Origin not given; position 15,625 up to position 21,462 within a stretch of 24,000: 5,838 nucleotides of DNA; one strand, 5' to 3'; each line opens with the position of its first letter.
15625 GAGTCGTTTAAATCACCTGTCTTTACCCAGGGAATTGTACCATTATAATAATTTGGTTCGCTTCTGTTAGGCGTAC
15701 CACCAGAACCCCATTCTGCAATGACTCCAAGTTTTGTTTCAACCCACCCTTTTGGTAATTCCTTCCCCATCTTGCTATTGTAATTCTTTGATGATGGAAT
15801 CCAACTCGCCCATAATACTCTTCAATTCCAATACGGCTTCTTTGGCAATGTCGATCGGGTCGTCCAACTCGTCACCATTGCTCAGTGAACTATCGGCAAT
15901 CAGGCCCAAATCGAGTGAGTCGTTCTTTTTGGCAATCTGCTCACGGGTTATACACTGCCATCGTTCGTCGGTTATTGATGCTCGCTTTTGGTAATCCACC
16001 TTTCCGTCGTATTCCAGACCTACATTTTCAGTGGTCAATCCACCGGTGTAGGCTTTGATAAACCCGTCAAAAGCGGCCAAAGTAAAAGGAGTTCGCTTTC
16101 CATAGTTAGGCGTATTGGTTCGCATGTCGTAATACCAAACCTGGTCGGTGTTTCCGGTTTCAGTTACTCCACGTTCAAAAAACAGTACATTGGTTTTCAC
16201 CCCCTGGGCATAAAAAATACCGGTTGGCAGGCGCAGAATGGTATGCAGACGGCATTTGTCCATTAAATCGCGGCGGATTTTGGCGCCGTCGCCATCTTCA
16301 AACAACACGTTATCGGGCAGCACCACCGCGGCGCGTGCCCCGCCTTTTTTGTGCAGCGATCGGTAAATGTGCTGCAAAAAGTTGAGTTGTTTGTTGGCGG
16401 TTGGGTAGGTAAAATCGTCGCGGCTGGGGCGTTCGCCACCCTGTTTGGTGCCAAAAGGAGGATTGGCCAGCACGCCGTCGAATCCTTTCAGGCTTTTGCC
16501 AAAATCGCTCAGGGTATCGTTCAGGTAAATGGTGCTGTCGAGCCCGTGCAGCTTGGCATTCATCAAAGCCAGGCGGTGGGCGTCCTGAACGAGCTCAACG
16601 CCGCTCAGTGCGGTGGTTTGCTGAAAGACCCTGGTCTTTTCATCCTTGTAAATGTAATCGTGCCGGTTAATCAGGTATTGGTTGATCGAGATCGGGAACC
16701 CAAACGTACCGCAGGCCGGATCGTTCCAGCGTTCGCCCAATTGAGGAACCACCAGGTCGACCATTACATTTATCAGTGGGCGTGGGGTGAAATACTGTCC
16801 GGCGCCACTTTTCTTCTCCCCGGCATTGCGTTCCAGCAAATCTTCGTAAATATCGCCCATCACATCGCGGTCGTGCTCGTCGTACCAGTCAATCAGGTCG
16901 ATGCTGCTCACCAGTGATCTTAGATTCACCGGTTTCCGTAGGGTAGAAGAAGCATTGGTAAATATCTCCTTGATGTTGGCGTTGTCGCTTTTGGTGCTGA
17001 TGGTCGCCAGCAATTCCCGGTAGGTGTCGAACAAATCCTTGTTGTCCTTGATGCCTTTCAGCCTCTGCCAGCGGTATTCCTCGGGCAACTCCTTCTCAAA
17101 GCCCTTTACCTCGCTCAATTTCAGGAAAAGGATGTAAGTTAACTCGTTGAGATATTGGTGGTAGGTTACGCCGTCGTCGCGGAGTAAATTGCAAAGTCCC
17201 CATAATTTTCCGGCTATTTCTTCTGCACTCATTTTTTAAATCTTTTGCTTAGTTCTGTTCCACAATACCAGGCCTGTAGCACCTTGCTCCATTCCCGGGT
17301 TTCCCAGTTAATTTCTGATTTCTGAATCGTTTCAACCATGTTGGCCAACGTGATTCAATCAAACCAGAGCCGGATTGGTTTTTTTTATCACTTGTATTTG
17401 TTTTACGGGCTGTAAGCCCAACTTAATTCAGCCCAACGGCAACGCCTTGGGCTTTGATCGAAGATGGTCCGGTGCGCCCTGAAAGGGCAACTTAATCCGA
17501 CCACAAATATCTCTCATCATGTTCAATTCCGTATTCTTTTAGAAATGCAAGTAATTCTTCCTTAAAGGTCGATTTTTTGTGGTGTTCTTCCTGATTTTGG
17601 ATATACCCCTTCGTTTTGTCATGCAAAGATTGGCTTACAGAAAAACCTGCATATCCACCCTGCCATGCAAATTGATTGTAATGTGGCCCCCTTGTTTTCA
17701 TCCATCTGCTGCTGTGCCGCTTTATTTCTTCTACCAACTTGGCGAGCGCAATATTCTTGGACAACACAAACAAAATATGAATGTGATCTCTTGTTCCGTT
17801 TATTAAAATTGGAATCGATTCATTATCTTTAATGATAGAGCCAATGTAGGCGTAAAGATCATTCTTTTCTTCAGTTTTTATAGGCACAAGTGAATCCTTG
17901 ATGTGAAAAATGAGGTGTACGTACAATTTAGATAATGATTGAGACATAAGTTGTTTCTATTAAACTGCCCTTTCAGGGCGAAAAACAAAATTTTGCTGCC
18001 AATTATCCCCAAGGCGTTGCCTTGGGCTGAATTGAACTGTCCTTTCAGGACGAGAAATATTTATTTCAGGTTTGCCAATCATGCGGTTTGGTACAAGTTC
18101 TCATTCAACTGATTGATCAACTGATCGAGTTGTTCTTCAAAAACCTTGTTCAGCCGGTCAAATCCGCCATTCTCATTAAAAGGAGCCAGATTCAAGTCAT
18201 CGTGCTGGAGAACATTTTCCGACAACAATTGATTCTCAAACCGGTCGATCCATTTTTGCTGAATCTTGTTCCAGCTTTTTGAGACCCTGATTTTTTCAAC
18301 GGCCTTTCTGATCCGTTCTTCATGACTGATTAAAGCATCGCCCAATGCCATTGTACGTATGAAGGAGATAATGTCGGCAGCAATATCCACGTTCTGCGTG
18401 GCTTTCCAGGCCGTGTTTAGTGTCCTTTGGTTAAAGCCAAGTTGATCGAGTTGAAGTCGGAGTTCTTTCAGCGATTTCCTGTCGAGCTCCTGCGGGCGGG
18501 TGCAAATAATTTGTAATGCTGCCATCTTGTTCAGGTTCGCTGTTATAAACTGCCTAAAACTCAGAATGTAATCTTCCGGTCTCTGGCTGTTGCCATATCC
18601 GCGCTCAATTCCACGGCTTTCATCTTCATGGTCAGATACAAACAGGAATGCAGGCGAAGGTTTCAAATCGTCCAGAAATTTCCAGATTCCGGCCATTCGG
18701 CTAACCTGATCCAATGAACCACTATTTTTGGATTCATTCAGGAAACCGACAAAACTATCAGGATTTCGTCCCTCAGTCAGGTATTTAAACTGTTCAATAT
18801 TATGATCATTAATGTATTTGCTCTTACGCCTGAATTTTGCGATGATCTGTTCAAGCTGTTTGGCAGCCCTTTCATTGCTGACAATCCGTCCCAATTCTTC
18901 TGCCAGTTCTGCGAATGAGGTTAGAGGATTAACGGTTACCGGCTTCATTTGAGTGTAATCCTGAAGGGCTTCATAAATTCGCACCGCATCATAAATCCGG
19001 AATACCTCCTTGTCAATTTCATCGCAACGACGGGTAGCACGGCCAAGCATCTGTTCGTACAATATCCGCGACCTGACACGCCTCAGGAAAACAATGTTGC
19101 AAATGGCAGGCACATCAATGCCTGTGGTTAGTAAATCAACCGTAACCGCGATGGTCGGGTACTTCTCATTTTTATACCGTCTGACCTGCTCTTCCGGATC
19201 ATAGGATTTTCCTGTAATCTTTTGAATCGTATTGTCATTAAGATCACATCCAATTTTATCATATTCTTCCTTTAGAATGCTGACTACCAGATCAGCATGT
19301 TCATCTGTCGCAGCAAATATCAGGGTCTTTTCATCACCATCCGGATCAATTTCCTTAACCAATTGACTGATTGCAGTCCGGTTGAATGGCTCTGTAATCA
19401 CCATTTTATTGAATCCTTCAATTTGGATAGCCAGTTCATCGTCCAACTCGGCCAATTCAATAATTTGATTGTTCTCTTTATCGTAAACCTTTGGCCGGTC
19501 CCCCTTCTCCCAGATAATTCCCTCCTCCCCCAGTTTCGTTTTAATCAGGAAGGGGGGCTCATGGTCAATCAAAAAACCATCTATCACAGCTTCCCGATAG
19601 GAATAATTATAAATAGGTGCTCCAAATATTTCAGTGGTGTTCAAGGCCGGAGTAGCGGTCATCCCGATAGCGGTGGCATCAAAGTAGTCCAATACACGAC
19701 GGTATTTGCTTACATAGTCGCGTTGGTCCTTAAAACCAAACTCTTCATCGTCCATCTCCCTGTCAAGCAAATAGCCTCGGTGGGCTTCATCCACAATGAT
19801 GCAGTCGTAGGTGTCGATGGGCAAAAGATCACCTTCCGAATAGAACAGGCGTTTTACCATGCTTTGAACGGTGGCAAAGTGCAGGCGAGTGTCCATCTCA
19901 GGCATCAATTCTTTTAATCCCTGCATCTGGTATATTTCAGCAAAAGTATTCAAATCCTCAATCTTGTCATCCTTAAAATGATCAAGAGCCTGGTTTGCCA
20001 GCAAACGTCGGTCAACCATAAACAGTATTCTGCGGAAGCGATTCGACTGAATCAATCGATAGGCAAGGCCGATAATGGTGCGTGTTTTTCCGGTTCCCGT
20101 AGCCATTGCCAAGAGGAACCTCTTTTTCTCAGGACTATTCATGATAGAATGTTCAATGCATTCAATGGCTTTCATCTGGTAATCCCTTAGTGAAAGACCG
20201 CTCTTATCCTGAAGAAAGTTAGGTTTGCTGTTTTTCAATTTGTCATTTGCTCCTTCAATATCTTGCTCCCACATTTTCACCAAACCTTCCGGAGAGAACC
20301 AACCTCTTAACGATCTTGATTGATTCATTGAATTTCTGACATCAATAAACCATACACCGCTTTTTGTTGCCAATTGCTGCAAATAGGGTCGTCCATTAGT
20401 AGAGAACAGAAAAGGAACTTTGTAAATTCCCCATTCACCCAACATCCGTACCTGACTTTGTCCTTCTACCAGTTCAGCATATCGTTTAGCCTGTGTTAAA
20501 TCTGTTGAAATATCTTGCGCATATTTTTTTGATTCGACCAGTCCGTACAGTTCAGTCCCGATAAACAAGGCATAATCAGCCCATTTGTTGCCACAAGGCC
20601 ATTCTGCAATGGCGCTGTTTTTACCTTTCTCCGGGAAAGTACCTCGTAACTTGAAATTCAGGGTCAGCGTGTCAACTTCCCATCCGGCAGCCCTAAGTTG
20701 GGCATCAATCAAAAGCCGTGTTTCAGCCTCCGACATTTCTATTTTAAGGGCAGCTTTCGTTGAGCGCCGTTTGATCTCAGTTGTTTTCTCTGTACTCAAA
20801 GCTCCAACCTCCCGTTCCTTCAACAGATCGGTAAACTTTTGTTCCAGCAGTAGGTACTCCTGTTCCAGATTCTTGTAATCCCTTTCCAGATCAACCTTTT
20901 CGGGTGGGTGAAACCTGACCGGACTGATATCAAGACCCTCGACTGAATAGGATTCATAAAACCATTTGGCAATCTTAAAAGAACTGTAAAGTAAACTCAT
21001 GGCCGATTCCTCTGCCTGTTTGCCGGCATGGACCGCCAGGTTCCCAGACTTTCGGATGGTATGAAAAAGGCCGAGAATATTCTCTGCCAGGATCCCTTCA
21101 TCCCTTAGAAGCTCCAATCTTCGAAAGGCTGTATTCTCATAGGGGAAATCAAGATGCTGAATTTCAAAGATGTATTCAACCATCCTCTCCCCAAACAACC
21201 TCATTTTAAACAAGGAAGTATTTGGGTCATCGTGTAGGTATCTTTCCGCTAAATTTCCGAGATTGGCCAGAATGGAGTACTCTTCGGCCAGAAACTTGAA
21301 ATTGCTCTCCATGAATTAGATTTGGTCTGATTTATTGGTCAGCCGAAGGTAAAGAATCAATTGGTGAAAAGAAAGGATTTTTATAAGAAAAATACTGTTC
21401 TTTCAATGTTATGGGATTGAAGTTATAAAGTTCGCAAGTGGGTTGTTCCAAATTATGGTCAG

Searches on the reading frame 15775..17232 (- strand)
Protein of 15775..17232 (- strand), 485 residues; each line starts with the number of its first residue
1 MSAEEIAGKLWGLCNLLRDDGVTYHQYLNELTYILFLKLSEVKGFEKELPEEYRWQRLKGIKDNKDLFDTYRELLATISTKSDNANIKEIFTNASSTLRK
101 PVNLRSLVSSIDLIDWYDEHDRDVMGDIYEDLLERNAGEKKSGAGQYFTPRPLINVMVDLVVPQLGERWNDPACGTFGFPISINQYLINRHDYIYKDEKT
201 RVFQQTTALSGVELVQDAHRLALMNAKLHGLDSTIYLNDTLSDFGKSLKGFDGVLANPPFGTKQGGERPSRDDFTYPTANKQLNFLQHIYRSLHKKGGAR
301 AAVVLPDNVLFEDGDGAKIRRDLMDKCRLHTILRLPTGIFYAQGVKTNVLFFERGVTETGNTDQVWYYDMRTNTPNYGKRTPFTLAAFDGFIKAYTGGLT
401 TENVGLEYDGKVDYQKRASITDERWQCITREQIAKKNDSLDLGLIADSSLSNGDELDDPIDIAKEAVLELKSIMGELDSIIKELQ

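Call 3: search_protein_families(library=pfam, proteins=[window:15775-17232:-], max_evalue=0.01)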
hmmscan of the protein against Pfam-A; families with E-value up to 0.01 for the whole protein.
window:15775-17232:- (485 aa): 4 families
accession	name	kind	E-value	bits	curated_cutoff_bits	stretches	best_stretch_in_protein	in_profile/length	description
PF02384.22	N6_Mtase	-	5.4e-63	213.6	20.4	1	121-396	2-273/311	N-6 DNA Methylase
PF12161.14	HsdM_N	-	2.8e-09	38.2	24.5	1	7-110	2-134/135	HsdM N-terminal domain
PF01170.24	UPF0020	-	1.4e-05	25.4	22.3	1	156-268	19-139/197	RMKL-like, methyltransferase domain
PF07669.17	Eco57I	-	6.8e-05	23.5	25.3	1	245-335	69-165/171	Eco57I restriction-modification methylase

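Call 4: search_protein_families(library=padloc, proteins=[window:15775-17232:-], max_evalue=0.01)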
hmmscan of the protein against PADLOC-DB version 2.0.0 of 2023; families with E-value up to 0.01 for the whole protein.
window:15775-17232:- (485 aa): 40 families (the best 25 are shown)
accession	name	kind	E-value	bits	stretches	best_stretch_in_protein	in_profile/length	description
PDLC03026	MTase_I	-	4.4e-189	627.7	1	1-485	1-478/487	Type I methyltransferase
PDLC03021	MTase_I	-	4.9e-86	287.5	1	18-480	16-485/491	Type I methyltransferase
PDLC03025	MTase_I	-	6.7e-61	204.6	1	19-415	17-432/569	Type I methyltransferase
PDLC04134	mad2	-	1.6e-52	176.9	1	4-396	139-485/492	mads_2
PDLC03036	MTase_I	-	1.6e-42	143.7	1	103-392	172-462/635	Type I methyltransferase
PDLC03035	MTase_I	-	3.1e-29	100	1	49-372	83-404/653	Type I methyltransferase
PDLC03027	MTase_I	-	4.6e-28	96.2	1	4-352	6-365/810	Type I methyltransferase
PDLC03022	MTase_I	-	5.2e-26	89.2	1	95-354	136-406/857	Type I methyltransferase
PDLC03029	MTase_I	-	1.7e-25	87.6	1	63-349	94-398/661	Type I methyltransferase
PDLC03031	MTase_I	-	3.2e-25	86.5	1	121-361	161-410/834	Type I methyltransferase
PDLC03038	MTase_I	-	2.4e-23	79.9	1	48-349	73-375/896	Type I methyltransferase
PDLC03032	MTase_I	-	1.3e-21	74.4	1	5-359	7-374/1001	Type I methyltransferase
PDLC03240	MTase_II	-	1.1e-20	72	1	87-354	127-382/511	Type II methyltransferase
PDLC03039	MTase_I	-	7.2e-19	65.4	1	87-350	107-374/708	Type I methyltransferase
PDLC03019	MTase_I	-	9.9e-19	65.1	1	50-363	75-383/932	Type I methyltransferase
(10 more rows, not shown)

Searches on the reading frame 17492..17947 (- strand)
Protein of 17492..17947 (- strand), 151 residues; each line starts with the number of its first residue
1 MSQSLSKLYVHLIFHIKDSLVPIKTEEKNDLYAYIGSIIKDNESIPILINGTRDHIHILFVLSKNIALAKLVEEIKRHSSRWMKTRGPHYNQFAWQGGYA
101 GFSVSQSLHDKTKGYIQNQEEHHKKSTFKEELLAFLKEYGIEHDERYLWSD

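Call 3: search_protein_families(library=pfam, proteins=[window:17492-17947:-], max_evalue=0.01)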
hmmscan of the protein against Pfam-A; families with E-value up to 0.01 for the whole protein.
window:17492-17947:- (151 aa): 1 family
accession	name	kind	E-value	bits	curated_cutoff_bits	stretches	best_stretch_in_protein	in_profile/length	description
PF01797.21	Y1_Tnp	-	7.1e-21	75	23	1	5-119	2-121/121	Transposase IS200 like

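Call 4: search_protein_families(library=padloc, proteins=[window:17492-17947:-], max_evalue=0.01)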
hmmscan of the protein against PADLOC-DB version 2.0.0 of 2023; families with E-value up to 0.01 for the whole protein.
window:17492-17947:- (151 aa): 0 families

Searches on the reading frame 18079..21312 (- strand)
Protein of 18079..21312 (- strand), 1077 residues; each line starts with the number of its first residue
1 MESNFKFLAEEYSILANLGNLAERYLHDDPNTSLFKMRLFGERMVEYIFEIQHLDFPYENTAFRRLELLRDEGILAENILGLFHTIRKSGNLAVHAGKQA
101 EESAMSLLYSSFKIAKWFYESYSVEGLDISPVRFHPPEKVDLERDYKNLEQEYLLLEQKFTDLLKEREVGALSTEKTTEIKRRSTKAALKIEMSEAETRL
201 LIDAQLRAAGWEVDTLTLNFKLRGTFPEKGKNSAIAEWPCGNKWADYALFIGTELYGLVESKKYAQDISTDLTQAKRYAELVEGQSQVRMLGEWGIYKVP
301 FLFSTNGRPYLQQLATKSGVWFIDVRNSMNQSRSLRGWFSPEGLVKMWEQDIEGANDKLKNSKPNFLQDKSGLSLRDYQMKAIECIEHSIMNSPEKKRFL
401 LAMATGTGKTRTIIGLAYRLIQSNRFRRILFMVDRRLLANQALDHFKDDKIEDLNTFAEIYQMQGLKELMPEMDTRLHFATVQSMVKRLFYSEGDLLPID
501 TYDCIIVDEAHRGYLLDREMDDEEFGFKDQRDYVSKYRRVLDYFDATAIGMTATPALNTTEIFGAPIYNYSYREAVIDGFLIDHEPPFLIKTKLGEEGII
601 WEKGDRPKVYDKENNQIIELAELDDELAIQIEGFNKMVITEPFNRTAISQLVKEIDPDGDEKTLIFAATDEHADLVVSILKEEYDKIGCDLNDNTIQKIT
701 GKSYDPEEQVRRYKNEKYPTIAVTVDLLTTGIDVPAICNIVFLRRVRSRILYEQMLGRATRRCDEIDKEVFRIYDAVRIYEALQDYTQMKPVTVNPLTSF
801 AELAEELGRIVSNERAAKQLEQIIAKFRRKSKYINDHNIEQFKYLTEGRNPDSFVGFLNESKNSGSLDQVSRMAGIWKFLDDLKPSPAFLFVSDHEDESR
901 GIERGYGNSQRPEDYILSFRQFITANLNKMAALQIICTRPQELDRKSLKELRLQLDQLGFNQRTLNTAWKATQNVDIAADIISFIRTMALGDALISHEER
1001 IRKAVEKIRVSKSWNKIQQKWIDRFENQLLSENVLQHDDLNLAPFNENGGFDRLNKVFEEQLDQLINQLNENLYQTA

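Call 3: search_protein_families(library=pfam, proteins=[window:18079-21312:-], max_evalue=0.01)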
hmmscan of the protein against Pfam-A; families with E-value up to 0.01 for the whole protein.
window:18079-21312:- (1077 aa): 9 families
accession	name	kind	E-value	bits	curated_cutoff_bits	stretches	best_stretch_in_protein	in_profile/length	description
PF08463.15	EcoEI_R_C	-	1e-39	136.7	24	1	913-1074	1-163/163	EcoEI R protein C-terminal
PF04851.21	ResIII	-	3.2e-32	112.1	22.5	1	373-556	2-163/164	Type III restriction enzyme, res subunit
PF18766.7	SWI2_SNF2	-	2e-16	60.7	26.7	1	378-581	1-185/221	SWI2/SNF2 ATPase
PF00271.37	Helicase_C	-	2.8e-11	44.1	23.5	1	649-761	4-108/110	Helicase conserved C-terminal domain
PF00270.35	DEAD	-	4.6e-10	39.9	26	1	377-558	2-163/167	DEAD/DEAH box helicase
PF13643.11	DUF4145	-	1.5e-06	28.6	23.1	1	22-107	3-82/88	Domain of unknown function (DUF4145)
PF04313.20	HSDR_N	-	1.5e-05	25.4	25.1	0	243-308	126-185/198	Type I restriction enzyme R protein N terminus (HSDR_N)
PF13872.12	AAA_34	-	0.005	16.2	27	0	378-482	39-148/306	P-loop containing NTP hydrolase pore-1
PF13245.12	AAA_19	-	0.0096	16.5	25.1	0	395-510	10-99/134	AAA domain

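Call 4: search_protein_families(library=padloc, proteins=[window:18079-21312:-], max_evalue=0.01)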
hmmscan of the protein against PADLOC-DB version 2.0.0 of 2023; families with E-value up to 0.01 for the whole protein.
window:18079-21312:- (1077 aa): 21 families
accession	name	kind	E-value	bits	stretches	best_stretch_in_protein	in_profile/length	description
PDLC03042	REase_I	-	3.4e-216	718.2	3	297-1074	372-1166/1170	Type I restriction enzyme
PDLC03047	REase_I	-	1.4e-49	166.7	1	3-765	8-706/1107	Type I restriction enzyme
PDLC03049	REase_I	-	1.9e-45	153.1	1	205-785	22-547/807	Type I restriction enzyme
PDLC04472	PDC-M16A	-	4.2e-33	112.7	1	1-202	1-209/930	-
PDLC02707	PbeA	-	5.2e-18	63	2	356-512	234-389/672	PbeA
PDLC03658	mREase_IV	-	6.5e-13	45.3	2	710-780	494-561/953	Type IV methyl-directed restriction enzyme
PDLC03659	mREase_IV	-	1e-10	38.2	2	644-779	443-568/945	Type IV methyl-directed restriction enzyme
PDLC02704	PbeA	-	1.3e-09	35.1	1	358-785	244-649/682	PbeA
PDLC03597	REase_MTase_IIG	-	9.8e-09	31.3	1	346-458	141-249/1646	Type IIG restriction enzyme-methyltransferase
PDLC03045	REase_I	-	4.8e-08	29.4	1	376-585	259-467/995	Type I restriction enzyme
PDLC03048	REase_I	-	3e-07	27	1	372-519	238-389/976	Type I restriction enzyme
PDLC02706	PbeA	-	2.4e-06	24.4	1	361-511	259-405/722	PbeA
PDLC02703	PbeA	-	2.6e-06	24.3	1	395-436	260-301/626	PbeA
PDLC01763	Cas3b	-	3.3e-06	24.1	1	361-432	228-299/762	-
PDLC01439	typeIV_DinG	-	6.6e-06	23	1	371-450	12-79/575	CAS-IV-A; associated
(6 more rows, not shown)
